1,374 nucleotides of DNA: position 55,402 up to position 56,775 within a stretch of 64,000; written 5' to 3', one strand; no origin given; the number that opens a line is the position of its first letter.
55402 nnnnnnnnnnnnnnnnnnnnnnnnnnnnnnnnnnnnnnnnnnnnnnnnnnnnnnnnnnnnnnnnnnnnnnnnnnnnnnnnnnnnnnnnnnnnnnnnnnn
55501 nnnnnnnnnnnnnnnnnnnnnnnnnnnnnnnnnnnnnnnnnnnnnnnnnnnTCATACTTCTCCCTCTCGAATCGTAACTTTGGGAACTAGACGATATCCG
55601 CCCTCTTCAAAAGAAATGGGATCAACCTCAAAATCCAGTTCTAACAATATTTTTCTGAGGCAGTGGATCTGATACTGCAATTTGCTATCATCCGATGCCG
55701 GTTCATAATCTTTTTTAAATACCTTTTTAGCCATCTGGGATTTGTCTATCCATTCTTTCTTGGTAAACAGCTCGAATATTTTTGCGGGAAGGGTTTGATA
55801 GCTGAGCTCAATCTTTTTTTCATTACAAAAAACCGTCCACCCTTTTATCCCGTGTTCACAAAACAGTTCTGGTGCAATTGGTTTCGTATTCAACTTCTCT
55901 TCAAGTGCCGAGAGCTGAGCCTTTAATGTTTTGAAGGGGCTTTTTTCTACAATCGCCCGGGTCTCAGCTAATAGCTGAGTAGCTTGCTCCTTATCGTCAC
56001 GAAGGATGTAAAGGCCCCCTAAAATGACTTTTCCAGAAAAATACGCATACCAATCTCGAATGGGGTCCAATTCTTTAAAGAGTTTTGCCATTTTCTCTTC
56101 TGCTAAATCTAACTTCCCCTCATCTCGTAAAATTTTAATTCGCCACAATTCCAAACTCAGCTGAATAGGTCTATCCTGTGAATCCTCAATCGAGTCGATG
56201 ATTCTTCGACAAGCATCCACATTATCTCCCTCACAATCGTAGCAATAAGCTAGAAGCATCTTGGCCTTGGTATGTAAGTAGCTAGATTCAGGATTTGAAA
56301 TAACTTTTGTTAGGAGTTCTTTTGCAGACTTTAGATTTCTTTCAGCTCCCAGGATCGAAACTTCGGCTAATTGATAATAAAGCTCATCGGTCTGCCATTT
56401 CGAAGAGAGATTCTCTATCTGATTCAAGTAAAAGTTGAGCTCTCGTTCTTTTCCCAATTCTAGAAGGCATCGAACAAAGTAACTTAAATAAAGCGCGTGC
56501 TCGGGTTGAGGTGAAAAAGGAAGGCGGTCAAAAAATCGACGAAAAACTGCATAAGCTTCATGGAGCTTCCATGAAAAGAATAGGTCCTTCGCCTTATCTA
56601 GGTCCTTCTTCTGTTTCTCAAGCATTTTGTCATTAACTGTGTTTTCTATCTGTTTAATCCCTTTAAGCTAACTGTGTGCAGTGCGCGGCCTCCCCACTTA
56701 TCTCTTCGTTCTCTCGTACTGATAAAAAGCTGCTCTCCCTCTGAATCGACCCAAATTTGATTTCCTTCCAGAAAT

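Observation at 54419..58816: Tandemly duplicated, translationally coupled regulator + secreted-protein module (candidate new signalling cassette)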

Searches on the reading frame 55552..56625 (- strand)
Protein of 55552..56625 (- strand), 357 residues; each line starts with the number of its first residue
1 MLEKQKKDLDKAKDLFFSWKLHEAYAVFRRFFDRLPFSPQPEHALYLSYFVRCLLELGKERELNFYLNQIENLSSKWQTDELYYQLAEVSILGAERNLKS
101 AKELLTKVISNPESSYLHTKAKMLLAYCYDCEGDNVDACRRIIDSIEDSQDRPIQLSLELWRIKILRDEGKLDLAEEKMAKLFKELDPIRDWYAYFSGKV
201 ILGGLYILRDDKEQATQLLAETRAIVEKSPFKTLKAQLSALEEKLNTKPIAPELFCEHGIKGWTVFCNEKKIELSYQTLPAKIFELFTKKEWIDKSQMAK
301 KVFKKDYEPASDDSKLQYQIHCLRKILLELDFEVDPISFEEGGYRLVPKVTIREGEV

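Call 4: search_protein_families(library=pfam, proteins=[window:55552-56625:-], max_evalue=1)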
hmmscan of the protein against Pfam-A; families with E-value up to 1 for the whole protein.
window:55552-56625:- (357 aa): 3 families
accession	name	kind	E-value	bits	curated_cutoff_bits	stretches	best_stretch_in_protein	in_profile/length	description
PF14559.12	TPR_19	-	0.00071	20.3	25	0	202-238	31-68/68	Tetratricopeptide repeat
PF25243.1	WAV3_C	-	0.21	11.9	39.1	0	209-245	26-62/76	E3 ubiquitin-protein ligase WAV3-like, C-terminal domain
PF04000.20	Sas10_Utp3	-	0.34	12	30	0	97-128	7-52/87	Sas10/Utp3/C1D family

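Call 8: search_protein_families(library=ncbifam, proteins=[window:55552-56625:-], max_evalue=1)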
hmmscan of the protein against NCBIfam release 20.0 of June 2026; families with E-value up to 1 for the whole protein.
window:55552-56625:- (357 aa): 2 families
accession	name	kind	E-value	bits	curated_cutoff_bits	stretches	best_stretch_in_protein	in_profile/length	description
NF052312.1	T9SS_PorW_SprE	equivalog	0.023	13.4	250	1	20-184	119-281/716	type IX secretion system periplasmic lipoprotein PorW/SprE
TIGR03302.1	OM_YfiO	subfamily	0.061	12.8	81.4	0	77-134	30-85/239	outer membrane protein assembly factor BamD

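Call 9: find_homologous_proteins(query=window:55552-56625:-)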
Query window:55552-56625:- (357 aa): 45 proteins with E <= 0.001 among 3542 candidates.
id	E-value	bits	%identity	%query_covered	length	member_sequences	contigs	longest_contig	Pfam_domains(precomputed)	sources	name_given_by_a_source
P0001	1.8e-235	798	100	100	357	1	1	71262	-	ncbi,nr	ncbi:MAG: hypothetical protein EBQ92_02820 [Proteobacteria bacterium]|nr:hypothetical protein [Pseud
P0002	1.1e-205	701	84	100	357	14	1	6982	-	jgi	jgi:tetratricopeptide (TPR) repeat protein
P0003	3.5e-205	699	85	100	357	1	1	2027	-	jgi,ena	jgi:tetratricopeptide (TPR) repeat protein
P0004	2.1e-199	680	83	100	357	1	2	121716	-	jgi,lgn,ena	-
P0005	1.6e-174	598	73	100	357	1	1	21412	-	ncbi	ncbi:MAG: hypothetical protein ACKN9V_02945 [Pseudomonadota bacterium]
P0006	7.0e-173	593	71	100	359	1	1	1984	-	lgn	-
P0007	1.1e-166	572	69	100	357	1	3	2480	-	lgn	-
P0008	4.7e-162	557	68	100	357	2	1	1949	-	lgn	-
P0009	5.4e-147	507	61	100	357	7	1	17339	-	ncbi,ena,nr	ncbi:hypothetical protein EBR03_08715 [bacterium]|nr:hypothetical protein [bacterium]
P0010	1.5e-146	506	61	100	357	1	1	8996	PF14559.13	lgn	-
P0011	3.3e-142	492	61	100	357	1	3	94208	PF17874.8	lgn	-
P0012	5.4e-142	491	60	100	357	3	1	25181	-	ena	-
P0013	2.0e-139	483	60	100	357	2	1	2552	-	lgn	-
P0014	3.5e-138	478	59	100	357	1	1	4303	PF14559.13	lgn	-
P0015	3.3e-137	475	59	100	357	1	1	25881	-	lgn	-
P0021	5.7e-118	412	51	99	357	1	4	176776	PF14559.13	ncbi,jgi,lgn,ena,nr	ncbi:MAG: hypothetical protein EB078_01935 [Proteobacteria bacterium]|nr:hypothetical protein [Pseud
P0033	1.1e-59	220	36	100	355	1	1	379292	-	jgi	-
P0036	1.0e-57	214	37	91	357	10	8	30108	PF13525.13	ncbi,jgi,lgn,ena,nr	ncbi:MAG: hypothetical protein FJ116_07150 [Deltaproteobacteria bacterium]|nr:hypothetical protein [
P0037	2.3e-56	209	34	97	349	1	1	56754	PF00486.35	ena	-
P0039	5.7e-54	202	35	96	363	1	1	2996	PF00486.35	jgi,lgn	-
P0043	5.8e-49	185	41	68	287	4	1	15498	-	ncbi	ncbi:MAG: hypothetical protein ACKOA8_00215, partial [Deltaproteobacteria bacterium]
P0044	5.6e-34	136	37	66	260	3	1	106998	-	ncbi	-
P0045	3.1e-27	114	35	66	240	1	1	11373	PF14559.13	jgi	-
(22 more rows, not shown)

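Call 12: find_encoding_contigs(protein=P0021, flank=10000, max_places=2)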
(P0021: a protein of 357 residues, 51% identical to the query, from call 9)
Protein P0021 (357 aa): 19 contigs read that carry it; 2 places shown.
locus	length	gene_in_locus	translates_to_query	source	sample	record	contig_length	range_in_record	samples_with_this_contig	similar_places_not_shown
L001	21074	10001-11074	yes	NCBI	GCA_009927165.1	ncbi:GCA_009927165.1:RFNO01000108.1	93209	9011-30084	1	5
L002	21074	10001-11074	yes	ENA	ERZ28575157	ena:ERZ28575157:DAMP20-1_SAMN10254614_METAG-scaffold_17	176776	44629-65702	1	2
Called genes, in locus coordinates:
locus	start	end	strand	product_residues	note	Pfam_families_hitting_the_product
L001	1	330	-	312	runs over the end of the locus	PF00056:Ldh_1_N, PF02866:Ldh_1_C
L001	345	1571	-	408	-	PF00180:Iso_dh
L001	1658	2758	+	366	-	PF00089:Trypsin, PF13365:Trypsin_2, PF13180:PDZ_2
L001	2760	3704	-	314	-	-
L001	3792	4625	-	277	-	PF00669:Flagellin_N, PF00700:Flagellin_C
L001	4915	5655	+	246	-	PF04127:DFP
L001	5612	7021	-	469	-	PF00702:Hydrolase, PF13419:HAD_2, PF00483:NTP_transferase, PF12804:NTP_transf_3 (weak)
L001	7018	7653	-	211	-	-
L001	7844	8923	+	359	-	-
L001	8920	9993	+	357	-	-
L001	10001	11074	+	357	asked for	PF14559:TPR_19 (faint)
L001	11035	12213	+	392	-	-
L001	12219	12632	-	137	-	-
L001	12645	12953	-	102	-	PF03626:COX4_pro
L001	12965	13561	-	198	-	PF00510:COX3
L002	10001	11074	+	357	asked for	PF14559:TPR_19 (faint)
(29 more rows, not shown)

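Call 13: find_encoding_contigs(protein=P0033, flank=10000, max_places=2)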
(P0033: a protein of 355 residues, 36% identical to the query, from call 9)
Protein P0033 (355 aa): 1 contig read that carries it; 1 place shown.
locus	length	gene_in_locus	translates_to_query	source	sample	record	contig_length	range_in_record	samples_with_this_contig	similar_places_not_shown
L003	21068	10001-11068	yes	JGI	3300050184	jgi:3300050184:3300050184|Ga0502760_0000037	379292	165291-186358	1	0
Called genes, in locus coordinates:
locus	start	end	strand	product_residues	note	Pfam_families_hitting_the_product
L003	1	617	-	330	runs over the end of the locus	-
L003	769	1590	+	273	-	-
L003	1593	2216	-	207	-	-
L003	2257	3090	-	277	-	PF00669:Flagellin_N, PF00700:Flagellin_C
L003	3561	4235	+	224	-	PF04127:DFP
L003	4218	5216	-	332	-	PF00158:Sigma54_activat, PF14532:Sigma54_activ_2, PF07728:AAA_5 (faint), PF25601:AAA_lid_14, PF02954:HTH_8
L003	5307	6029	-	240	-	PF00535:Glycos_transf_2, PF13641:Glyco_tranf_2_3 (weak)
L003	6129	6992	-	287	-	-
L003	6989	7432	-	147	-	-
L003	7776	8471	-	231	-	PF00535:Glycos_transf_2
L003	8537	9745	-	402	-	PF00246:Peptidase_M14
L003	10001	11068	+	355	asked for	-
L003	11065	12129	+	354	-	-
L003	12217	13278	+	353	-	PF00486:Trans_reg_C (faint), PF14559:TPR_19 (faint)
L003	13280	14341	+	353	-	-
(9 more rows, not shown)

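Call 22: search_solved_structures(query=A2, max_evalue=1, show_alignments=2)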
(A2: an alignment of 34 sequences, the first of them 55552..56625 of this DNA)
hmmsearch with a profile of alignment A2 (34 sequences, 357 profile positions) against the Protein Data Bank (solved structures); distinct sequences matched with E-value up to 1: 25.
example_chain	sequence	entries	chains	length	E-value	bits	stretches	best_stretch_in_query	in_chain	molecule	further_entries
3nf1_A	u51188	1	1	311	7.3e-05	25.2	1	137-257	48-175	Kinesin light chain 1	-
6fuz_A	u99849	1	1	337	0.00012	24.5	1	137-256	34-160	Kinesin light chain 1,Kinesin light chain 1,C-Jun-amino-terminal kinase-interacting protei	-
6fv0_A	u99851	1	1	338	0.00012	24.5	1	137-256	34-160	Kinesin light chain 1,Torsin-1A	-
6swu_A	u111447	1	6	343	0.00013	24.4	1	137-256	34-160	Kinesin light chain 1,Kinesin light chain 1,TPR domain of kinesin light chain 1 in complex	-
5oj8_A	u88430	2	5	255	0.00021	23.6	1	137-257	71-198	Kinesin light chain 1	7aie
7ai4_A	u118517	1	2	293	0.00024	23.5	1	137-257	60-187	Isoform C of Kinesin light chain 1,Isoform C of Kinesin light chain 1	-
3edt_B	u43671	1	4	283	0.00043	22.6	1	138-256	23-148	Kinesin light chain 2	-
3ceq_A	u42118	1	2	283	0.00051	22.4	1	138-256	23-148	Kinesin light chain 2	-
6ejn_A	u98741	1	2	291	0.00066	22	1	137-256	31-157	Kinesin light chain 2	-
6f9i_A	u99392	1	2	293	0.00067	22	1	137-256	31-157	Kinesin light chain 2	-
5ojf_A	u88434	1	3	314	0.00087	21.6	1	137-256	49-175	Kinesin light chain 2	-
3zfw_A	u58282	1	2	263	0.0009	21.6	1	139-256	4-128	KINESIN LIGHT CHAIN 2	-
5fjy_A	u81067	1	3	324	0.001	21.4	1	137-256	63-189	KINESIN LIGHT CHAIN 2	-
6dr3_A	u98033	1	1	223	0.0011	21.3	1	65-171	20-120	Penicillin-binding protein activator LpoA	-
2mhk_A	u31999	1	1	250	0.0015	20.9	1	65-171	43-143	Penicillin-binding protein activator LpoA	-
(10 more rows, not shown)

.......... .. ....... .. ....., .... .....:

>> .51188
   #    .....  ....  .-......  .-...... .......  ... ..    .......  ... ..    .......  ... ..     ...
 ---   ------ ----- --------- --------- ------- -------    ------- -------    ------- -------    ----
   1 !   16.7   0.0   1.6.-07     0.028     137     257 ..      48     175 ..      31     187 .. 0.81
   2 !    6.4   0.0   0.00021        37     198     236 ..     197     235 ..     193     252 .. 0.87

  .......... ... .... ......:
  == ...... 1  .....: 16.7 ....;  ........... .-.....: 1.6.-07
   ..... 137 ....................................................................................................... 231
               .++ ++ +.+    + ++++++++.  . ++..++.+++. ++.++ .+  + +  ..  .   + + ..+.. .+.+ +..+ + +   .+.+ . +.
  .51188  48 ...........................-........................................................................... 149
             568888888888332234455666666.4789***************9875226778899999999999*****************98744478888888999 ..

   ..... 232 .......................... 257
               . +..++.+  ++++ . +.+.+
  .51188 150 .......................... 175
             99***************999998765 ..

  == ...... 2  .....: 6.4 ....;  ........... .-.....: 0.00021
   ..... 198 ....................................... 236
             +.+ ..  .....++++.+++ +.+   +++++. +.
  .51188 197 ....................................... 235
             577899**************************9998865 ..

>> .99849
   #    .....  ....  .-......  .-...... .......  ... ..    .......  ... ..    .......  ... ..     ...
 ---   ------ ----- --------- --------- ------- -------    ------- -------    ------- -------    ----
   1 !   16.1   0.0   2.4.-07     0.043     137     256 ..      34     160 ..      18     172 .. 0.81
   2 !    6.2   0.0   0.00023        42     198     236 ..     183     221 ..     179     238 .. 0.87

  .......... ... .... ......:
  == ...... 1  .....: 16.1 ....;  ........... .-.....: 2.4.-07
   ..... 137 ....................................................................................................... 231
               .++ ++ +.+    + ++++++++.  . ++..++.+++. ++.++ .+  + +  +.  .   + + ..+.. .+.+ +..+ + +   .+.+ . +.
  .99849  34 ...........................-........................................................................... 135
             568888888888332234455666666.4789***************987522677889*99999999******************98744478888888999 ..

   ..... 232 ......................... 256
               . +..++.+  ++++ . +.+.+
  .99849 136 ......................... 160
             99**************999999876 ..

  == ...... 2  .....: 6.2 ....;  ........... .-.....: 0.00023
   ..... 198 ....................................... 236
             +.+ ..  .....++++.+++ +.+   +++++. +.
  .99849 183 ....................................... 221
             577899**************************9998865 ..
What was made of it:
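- On TPR repeat proteins: The PDB profile hits kinesin light chain at 7e-5 (call 22).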

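Call 27: find_encoding_contigs(protein=P0036, flank=8000, max_places=2)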
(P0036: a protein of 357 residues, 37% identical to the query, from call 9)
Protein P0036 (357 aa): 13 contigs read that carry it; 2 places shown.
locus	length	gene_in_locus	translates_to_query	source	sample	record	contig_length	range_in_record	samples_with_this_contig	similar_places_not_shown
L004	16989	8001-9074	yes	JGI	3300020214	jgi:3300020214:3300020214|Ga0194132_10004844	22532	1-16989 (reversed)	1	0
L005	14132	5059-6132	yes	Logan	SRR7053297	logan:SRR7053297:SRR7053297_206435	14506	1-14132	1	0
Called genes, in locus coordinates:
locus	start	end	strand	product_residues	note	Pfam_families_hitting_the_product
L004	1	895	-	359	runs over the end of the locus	-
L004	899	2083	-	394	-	PF12704:MacB_PCD, PF02687:FtsX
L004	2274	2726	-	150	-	-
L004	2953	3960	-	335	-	PF00158:Sigma54_activat, PF14532:Sigma54_activ_2, PF01078:Mg_chelatase (faint), PF07724:AAA_2 (weak), PF07728:AAA_5, PF25601:AAA_lid_14, PF02954:HTH_8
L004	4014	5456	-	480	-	PF00702:Hydrolase, PF13419:HAD_2, PF00483:NTP_transferase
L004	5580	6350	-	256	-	PF00089:Trypsin, PF13365:Trypsin_2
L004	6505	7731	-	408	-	PF00246:Peptidase_M14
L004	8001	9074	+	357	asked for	PF13525:YfiO (faint)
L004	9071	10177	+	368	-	-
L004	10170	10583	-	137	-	-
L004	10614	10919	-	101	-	PF03626:COX4_pro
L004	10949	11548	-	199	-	PF00510:COX3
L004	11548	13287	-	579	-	PF00115:COX1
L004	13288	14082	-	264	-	PF00116:COX2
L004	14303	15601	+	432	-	PF20510:HgmA_N, PF04209:HgmA_C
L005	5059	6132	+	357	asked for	PF13525:YfiO (faint)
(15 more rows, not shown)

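Call 28: find_encoding_contigs(protein=P0037, flank=8000, max_places=1)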
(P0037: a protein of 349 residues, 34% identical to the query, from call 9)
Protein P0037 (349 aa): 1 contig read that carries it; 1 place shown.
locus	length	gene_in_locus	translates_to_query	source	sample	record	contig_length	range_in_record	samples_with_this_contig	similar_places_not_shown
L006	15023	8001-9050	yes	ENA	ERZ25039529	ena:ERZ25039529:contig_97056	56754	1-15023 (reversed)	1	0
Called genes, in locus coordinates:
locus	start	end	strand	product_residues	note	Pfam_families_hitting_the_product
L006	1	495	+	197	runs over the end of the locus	-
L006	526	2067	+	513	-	PF00691:OmpA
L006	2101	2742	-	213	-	-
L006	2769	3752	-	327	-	PF01554:MatE (faint), PF03023:MurJ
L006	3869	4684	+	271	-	PF00933:Glyco_hydro_3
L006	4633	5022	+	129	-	PF00933:Glyco_hydro_3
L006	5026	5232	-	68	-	-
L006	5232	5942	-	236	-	PF13593:SBF_like, PF01758:SBF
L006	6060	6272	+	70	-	-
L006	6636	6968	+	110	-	PF00691:OmpA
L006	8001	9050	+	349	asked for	PF00486:Trans_reg_C (faint)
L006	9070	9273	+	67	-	-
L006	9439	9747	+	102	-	-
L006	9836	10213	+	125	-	-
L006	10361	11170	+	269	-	-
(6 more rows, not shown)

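Call 29: find_encoding_contigs(protein=P0044, flank=8000, max_places=1)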
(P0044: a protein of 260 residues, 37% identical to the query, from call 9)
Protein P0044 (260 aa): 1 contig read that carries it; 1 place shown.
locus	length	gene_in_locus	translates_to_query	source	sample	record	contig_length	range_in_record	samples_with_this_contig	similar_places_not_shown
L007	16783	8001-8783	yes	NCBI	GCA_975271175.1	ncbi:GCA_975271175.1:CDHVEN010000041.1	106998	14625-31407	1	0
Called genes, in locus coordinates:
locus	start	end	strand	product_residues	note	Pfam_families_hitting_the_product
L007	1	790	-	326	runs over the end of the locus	PF00493:MCM (weak), PF20030:bpMoxR, PF07726:AAA_3, PF07728:AAA_5, PF17863:AAA_lid_2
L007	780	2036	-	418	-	PF08534:Redoxin, PF00578:AhpC-TSA, PF13905:Thioredoxin_8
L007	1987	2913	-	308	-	PF04055:Radical_SAM, PF06968:BATS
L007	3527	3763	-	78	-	-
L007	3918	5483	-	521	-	-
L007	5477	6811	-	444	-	PF18073:Zn_ribbon_LapB, PF05625:PAXNEB (weak), PF13481:AAA_25, PF03796:DnaB_C, PF06745:ATPase, PF23442:DUF7125, PF00004:AAA (weak), PF13401:AAA_22 (weak), +4 more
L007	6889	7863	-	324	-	PF00158:Sigma54_activat, PF14532:Sigma54_activ_2, PF00004:AAA (faint), PF07728:AAA_5 (weak), PF25601:AAA_lid_14, PF02954:HTH_8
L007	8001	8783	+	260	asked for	-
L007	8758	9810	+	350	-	-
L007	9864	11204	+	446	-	PF02321:OEP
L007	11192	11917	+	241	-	PF25984:BSH_YknX (faint), PF25954:Beta-barrel_RND_2 (weak)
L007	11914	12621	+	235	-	PF00005:ABC_tran, PF13304:AAA_21 (faint)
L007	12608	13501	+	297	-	PF00005:ABC_tran, PF13304:AAA_21 (faint)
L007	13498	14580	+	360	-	PF12679:ABC2_membrane_2, PF12698:ABC2_membrane_3, PF01061:ABC2_membrane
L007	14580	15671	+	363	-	PF12679:ABC2_membrane_2, PF12698:ABC2_membrane_3, PF01061:ABC2_membrane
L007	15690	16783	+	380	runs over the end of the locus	PF01041:DegT_DnrJ_EryC1, PF00155:Aminotran_1_2 (weak), PF00266:Aminotran_5 (weak)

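Call 30: predict_structure(alignment_id=A2)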
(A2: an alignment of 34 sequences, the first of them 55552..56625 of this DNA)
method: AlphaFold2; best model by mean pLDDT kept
length: 357 residues; sequences in the alignment: 34
mean_pLDDT: 88.6   pTM: 0.66
mean pLDDT of the five models: 88.6, 87.6, 87.5, 86.5, 86.2
residues with pLDDT >= 90: 196; 70-90: 147; 50-70: 12; < 50: 2
segments of 3 or more residues with pLDDT < 50: none
pLDDT, mean of each block of 10 residues (from residue 1): 86 90 92 68 82 89 83 83 88 86 95 92 95 89 95 93 94 95 91 93 92 92 90 90 78 83 89 91 91 92 91 92 92 86 89 68
secondary structure, 60 per line:
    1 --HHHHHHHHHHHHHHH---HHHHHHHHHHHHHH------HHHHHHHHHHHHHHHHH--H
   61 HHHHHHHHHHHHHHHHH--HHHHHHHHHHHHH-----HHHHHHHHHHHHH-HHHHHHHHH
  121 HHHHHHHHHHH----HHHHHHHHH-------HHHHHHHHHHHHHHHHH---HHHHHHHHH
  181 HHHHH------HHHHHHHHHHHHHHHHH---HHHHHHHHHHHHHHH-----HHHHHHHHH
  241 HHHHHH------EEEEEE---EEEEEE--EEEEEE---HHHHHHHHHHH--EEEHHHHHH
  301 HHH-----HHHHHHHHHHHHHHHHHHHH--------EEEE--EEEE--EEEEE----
elements in order: H3-17 H21-34 H41-57 H60-77 H80-92 H98-110 H112-131 H136-144 H152-168 H172-185 H192-208 H212-226 H232-246 E253-258 E262-267 E270-275 H279-289 E292-294 H295-303 H309-328 E337-340 E343-346 E349-353
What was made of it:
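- On OmpR/PhoB/ToxR winged-helix DNA-binding domain (Pfam Trans_reg_C, PF00486): AF2 model of A': strands 253-275, helices 279-289, 295-303 and 309-328, hairpin 337-353, with pLDDT about 90 in this region (call 30).
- On TPR repeat proteins: 13 helices (call 30).
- Folds: regulator pLDDT 88.6, with 13 helices followed by sheet, helix-turn-helix and wing (call 30).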

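Call 34: fold_search(model_id=the predicted structure, library=pdb)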
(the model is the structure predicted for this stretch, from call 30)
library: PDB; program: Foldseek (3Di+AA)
matches with E <= 10: 1296; with E <= 0.001: 2
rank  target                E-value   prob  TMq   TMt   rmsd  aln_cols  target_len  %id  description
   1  3hym_L                3.1e-04  1.00  0.32  0.37  10.5       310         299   12  Insights into Anaphase Promoting Complex TPR subdomain assembly from a CDC26-APC6 structure (released 2009-08-11)
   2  3hym_B                4.3e-04  1.00  0.47  0.55   4.6       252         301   12  Insights into Anaphase Promoting Complex TPR subdomain assembly from a CDC26-APC6 structure (released 2009-08-11)
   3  4y6w                  1.4e-03  1.00  0.36  0.56   7.8       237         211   16  Crystal structure of Podosopora anserina putative kinesin light chain nearly identical TPR-like repeats (released 2015-10-07)
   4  4r7s                  2.1e-03  1.00  0.38  0.49   7.3       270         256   15  Crystal structure of a tetratricopeptide repeat protein (PARMER_03812) from Parabacteroides merdae ATCC 43184 at 2.39 A  (released 2014-10-01)
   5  5tqb_B                2.1e-03  1.00  0.35  0.37   9.6       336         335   13  Crystal structure of assembly chaperone of ribosomal protein L4 (Acl4) in complex with ribosomal protein L4 (RpL4) (released 2017-02-15)
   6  4i1a_B                2.5e-03  1.00  0.41  0.41   7.4       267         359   15  Crystal Structure of the Apo Form of RapI (released 2013-04-03)
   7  5dbk_B                2.7e-03  1.00  0.42  0.42  12.7       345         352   14  apo form of the quorum sensor NprR from B. thuringiensis (released 2016-07-13)
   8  2xpi_D                3.3e-03  1.00  0.45  0.33   5.0       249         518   15  Crystal structure of APC/C hetero-tetramer Cut9-Hcn1 (released 2011-03-30)
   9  2xpi_A                3.4e-03  1.00  0.46  0.33   4.8       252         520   15  Crystal structure of APC/C hetero-tetramer Cut9-Hcn1 (released 2011-03-30)
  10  4gyo_B                3.9e-03  1.00  0.43  0.43   8.7       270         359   14  Crystal Structure of Rap Protein Complexed with Competence and Sporulation Factor (released 2013-04-03)
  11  8bfi_B                4.1e-03  1.00  0.48  0.32  16.4       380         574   13  human CNOT1-CNOT10-CNOT11 module (released 2022-12-28)
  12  9hmf_K                4.3e-03  1.00  0.36  0.19   9.5       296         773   10  Periplasmic scaffold of the Campylobacter jejuni flagellar motor (alpha carbon trace) (released 2024-12-25)
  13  4gyo_A                4.7e-03  1.00  0.44  0.44   8.6       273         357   13  Crystal Structure of Rap Protein Complexed with Competence and Sporulation Factor (released 2013-04-03)
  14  4gpk_I                5.6e-03  1.00  0.34  0.35   9.4       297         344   12  Crystal structure of NprR in complex with its cognate peptide NprX (released 2013-07-03)
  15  5nnp_A                5.6e-03  1.00  0.25  0.14  15.8       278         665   11  Structure of Naa15/Naa10 bound to HypK-THB (released 2017-06-14)
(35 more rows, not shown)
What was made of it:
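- On TPR repeat proteins: Foldseek hits APC6, KLC-like, Rap, NprR and MalT domain III (call 34).
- Rap and NprR structures appear among the Foldseek hits of the TPR domain (call 34). The Rap and NprR hits (E about 3e-3) rank below or among generic TPR proteins (call 34).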
